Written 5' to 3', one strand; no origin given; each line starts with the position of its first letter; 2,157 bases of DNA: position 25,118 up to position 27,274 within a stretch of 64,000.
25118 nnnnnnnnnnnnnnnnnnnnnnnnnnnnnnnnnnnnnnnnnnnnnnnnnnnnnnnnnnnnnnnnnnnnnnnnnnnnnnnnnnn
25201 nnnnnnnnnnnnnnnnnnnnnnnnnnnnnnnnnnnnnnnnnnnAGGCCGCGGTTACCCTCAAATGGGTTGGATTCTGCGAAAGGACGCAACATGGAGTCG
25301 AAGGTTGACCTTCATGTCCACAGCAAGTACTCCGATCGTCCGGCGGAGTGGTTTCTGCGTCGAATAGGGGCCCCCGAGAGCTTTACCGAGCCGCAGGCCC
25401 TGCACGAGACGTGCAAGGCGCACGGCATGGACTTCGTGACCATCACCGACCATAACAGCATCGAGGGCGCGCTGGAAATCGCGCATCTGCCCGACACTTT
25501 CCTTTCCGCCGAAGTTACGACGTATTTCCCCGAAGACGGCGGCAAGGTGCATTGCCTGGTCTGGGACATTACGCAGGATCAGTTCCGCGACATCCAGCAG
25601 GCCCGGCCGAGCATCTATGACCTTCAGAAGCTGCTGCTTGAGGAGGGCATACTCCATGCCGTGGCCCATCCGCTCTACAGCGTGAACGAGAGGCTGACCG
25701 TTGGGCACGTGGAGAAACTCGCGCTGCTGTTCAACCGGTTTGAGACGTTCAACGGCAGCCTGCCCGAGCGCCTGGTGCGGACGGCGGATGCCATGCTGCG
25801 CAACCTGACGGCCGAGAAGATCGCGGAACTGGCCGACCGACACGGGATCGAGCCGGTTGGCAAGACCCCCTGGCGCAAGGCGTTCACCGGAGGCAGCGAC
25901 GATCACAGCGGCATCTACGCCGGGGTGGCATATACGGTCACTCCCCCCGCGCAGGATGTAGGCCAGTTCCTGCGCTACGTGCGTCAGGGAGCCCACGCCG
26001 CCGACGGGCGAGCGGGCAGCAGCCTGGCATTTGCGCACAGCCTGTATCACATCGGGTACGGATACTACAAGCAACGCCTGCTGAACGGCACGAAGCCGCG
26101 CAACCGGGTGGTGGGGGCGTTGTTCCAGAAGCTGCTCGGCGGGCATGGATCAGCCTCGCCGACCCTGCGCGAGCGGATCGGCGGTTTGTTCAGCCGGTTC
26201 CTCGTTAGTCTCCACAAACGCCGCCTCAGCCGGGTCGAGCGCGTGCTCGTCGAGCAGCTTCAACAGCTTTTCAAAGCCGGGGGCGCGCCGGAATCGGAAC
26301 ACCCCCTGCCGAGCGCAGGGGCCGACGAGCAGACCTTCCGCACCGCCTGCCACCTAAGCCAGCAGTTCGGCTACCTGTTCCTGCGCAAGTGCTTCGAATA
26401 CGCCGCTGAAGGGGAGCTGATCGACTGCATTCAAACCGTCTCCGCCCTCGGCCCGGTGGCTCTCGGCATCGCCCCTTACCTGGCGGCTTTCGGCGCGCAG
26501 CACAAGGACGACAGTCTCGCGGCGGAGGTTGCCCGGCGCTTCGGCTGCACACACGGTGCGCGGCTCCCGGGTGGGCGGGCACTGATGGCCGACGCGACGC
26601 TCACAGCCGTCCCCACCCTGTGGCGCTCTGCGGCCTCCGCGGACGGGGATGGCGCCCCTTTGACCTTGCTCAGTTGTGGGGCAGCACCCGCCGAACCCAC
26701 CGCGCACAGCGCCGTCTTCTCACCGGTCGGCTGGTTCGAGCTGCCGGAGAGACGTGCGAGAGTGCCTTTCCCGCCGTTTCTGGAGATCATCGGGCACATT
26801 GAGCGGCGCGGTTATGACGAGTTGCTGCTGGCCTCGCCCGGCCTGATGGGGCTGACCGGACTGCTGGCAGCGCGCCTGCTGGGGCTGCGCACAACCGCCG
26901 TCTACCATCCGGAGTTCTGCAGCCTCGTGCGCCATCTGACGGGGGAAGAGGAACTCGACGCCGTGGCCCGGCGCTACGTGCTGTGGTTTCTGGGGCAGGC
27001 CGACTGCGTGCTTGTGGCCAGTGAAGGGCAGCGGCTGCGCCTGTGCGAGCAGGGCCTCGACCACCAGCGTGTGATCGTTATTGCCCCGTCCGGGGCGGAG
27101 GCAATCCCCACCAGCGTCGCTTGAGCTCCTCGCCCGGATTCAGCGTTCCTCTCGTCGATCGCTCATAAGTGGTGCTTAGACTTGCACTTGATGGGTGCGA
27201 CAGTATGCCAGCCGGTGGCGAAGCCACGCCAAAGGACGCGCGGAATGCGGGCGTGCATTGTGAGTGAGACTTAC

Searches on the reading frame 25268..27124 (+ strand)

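Call 70: search_protein_families(library=pfam, proteins=[window:25268-27124:+], max_evalue=0.00001)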
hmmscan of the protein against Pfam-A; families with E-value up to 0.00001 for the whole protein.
window:25268-27124:+ (618 aa): 2 families
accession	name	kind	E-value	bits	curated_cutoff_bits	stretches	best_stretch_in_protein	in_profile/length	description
PF13439.12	Glyco_transf_4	-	1.4e-09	38.7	28.5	1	465-606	22-163/170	Glycosyltransferase Family 4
PF13579.12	Glyco_trans_4_4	-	9e-06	26.6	29.7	1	454-606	10-156/158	Glycosyl transferase 4-like domain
